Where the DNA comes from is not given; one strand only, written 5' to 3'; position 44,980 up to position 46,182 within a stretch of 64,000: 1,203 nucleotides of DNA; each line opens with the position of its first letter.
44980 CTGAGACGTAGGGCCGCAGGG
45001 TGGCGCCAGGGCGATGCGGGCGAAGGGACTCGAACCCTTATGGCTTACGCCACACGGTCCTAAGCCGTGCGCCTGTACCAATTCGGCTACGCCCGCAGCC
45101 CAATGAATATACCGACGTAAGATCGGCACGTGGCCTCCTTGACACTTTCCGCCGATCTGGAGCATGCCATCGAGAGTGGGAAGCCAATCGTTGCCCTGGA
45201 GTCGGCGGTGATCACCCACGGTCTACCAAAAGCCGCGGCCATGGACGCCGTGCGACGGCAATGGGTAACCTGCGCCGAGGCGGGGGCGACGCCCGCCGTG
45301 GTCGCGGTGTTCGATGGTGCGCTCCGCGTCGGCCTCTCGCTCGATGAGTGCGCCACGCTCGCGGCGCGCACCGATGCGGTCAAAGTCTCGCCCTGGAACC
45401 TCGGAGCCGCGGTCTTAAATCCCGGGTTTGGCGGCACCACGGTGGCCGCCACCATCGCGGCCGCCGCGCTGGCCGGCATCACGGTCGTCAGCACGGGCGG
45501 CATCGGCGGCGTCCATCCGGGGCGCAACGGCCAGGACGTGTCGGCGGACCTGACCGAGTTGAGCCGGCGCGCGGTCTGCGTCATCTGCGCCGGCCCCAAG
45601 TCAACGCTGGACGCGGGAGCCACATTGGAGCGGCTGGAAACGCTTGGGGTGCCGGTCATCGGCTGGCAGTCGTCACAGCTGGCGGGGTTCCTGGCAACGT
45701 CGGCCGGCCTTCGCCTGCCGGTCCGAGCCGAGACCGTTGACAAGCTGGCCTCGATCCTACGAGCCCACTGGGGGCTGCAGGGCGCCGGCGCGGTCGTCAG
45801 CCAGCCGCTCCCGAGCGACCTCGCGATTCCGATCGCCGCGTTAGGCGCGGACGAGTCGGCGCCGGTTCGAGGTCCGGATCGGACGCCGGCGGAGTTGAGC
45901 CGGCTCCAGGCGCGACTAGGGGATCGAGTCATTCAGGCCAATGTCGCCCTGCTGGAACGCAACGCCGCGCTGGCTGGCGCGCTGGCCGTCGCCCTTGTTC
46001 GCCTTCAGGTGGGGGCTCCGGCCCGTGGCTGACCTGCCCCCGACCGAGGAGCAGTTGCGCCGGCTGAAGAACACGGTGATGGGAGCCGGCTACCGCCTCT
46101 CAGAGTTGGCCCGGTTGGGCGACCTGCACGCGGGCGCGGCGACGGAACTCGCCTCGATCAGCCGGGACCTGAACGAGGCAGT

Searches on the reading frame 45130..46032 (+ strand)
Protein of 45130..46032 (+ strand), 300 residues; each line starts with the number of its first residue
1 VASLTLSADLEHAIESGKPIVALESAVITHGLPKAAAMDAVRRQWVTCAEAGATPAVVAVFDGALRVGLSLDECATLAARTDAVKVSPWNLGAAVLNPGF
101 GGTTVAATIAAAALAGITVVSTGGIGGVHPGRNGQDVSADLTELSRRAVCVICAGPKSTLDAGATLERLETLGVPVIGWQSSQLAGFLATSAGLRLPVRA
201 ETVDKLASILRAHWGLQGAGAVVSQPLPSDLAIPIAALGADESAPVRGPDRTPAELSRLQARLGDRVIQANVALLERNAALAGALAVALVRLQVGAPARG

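Call 18: search_protein_families(library=pfam, proteins=[window:45130-46032:+], max_evalue=0.001)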
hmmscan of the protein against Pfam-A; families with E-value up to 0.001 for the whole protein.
window:45130-46032:+ (300 aa): 1 family
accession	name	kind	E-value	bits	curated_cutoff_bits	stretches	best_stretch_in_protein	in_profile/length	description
PF04227.17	Indigoidine_A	-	7e-77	259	25.2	1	11-288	3-291/291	Indigoidine synthase A like protein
